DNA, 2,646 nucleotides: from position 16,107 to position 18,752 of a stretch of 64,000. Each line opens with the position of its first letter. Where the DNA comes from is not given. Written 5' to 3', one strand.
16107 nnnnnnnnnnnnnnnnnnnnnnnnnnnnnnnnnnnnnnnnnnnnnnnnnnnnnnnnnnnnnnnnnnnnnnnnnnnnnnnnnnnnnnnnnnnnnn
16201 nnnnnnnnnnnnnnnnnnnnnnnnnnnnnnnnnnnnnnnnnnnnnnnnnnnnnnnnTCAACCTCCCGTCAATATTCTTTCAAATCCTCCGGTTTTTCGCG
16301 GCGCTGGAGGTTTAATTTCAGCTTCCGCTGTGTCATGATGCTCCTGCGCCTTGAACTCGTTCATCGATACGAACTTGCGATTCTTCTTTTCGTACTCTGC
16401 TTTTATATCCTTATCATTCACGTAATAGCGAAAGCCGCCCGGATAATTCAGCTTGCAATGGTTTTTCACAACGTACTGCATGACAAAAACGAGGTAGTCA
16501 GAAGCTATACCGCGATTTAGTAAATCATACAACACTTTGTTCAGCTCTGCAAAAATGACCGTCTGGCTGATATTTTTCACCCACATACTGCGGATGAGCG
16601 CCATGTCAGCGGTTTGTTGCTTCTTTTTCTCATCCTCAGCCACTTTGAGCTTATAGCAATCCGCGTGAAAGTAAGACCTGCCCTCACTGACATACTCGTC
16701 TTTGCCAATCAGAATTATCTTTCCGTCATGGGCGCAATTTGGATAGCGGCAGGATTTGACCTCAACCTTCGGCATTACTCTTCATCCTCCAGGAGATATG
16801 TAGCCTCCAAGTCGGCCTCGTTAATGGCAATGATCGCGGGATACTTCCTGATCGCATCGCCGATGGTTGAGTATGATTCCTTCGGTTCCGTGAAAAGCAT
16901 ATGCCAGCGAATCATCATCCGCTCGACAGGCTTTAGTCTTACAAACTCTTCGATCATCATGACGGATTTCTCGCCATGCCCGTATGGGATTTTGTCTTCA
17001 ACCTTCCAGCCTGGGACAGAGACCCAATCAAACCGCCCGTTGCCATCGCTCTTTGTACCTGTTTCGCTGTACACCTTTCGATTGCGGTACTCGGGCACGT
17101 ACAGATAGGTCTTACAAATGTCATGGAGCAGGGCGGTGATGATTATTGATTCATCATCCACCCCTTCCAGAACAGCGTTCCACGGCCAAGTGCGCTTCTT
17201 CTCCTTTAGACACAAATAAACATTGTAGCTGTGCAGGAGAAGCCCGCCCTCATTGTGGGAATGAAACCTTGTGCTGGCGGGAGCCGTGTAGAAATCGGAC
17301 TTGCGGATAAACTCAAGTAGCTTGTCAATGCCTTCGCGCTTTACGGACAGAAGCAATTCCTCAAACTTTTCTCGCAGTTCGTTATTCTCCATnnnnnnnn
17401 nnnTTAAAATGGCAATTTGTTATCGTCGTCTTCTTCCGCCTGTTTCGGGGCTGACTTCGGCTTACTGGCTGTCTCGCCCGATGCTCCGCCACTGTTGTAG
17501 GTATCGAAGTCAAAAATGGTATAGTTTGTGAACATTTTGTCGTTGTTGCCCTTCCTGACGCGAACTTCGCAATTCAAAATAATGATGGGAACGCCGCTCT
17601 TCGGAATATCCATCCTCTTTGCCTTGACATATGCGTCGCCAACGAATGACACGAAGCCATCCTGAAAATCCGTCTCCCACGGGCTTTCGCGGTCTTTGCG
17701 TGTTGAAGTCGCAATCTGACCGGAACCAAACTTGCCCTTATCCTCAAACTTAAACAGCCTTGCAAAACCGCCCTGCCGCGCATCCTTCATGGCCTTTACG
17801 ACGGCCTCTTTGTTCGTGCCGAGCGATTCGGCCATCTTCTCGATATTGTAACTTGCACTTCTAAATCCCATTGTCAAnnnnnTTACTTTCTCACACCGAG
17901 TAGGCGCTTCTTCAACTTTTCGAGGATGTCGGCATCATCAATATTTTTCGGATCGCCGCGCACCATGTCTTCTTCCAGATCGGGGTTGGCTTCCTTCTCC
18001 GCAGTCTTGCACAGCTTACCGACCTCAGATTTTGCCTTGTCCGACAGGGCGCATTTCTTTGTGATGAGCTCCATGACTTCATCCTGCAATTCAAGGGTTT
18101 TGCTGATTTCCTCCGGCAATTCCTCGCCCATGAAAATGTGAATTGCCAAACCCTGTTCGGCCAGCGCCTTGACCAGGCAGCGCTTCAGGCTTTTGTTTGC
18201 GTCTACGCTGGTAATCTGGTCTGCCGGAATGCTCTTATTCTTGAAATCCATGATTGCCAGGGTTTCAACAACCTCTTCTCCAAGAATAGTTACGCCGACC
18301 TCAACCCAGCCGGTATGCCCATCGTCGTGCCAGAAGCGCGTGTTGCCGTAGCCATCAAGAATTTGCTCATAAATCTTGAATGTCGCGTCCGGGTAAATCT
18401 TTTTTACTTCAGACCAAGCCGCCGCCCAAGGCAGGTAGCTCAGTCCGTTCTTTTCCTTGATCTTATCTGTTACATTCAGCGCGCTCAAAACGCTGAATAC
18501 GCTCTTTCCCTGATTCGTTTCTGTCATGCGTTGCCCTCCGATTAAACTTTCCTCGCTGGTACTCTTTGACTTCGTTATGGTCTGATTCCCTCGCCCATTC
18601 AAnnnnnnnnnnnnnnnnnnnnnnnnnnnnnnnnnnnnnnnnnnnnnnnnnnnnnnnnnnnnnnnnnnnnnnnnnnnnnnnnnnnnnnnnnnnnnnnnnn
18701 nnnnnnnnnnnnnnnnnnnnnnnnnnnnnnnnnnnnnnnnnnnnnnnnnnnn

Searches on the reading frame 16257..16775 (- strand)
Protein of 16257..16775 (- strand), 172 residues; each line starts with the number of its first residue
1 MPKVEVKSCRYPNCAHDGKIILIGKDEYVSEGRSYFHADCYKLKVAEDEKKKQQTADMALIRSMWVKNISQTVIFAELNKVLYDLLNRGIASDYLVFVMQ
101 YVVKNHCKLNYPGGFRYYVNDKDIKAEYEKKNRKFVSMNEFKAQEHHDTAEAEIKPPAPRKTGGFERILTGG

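Call 70: search_protein_families(library=pfam, proteins=[window:16257-16775:-], max_evalue=1)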
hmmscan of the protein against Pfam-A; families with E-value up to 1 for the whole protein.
window:16257-16775:- (172 aa): 2 families
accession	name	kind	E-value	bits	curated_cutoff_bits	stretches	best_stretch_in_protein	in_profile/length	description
PF08818.16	DUF1801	-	0.034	15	27.2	1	99-149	32-74/85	Domain of unknown function (DU1801)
PF08438.16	YGR210-like_G4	-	0.073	14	24.7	1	43-87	54-99/108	Obg-like GTPase YGR210-like, G4 motif-containing domain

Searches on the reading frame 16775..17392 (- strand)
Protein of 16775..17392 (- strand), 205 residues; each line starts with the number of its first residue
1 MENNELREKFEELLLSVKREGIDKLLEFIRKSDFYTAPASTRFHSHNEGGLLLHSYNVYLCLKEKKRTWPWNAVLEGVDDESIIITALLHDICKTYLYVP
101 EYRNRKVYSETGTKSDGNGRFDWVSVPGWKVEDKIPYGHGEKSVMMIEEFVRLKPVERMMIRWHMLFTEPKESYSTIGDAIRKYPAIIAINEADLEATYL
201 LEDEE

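Call 4: search_protein_families(library=pfam, proteins=[window:16775-17392:-], max_evalue=0.01)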
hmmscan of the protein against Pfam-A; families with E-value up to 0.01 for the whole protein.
window:16775-17392:- (205 aa): 0 families

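Call 5: search_protein_families(library=phrogs, proteins=[window:16775-17392:-], max_evalue=0.001)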
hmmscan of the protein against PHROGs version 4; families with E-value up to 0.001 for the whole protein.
window:16775-17392:- (205 aa): 2 families
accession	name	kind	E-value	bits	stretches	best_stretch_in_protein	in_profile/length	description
phrog_28876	-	other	7.2e-27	95.2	1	16-204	15-196/435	metal-dependent phosphohydrolase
phrog_5889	-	unknown function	2.2e-26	93.7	1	1-198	13-193/242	-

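Call 39: search_protein_families(library=ncbifam, proteins=[window:16775-17392:-], max_evalue=0.01)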
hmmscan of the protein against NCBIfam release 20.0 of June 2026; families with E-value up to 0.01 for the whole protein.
window:16775-17392:- (205 aa): 1 family
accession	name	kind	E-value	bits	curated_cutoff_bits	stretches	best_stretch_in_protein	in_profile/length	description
TIGR00277.1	HDIG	domain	0.002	17.9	27.6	1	51-159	5-77/84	HDIG domain-containing metalloprotein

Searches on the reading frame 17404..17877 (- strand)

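Call 70: search_protein_families(library=pfam, proteins=[window:17404-17877:-], max_evalue=1)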
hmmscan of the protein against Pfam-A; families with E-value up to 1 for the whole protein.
window:17404-17877:- (157 aa): 1 family
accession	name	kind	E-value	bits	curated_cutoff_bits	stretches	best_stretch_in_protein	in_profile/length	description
PF19219.5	CoV_NSP15_N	-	0.029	15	27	1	94-121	20-48/61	Coronavirus replicase NSP15, N-terminal oligomerisation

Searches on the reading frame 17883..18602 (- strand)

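Call 70: search_protein_families(library=pfam, proteins=[window:17883-18602:-], max_evalue=1)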
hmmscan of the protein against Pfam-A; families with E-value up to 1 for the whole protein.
window:17883-18602:- (239 aa): 3 families
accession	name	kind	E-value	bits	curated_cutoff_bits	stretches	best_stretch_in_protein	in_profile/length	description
PF06378.16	SSAP_Sak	-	2e-25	89.6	22.3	1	35-168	2-131/152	Sak Single Strand Annealing Protein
PF00696.33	AA_kinase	-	0.0035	17.5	24.9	1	30-151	31-131/234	Amino acid kinase family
PF17872.7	AAA_lid_10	-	0.043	14.4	23.2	1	160-203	32-76/99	AAA lid domain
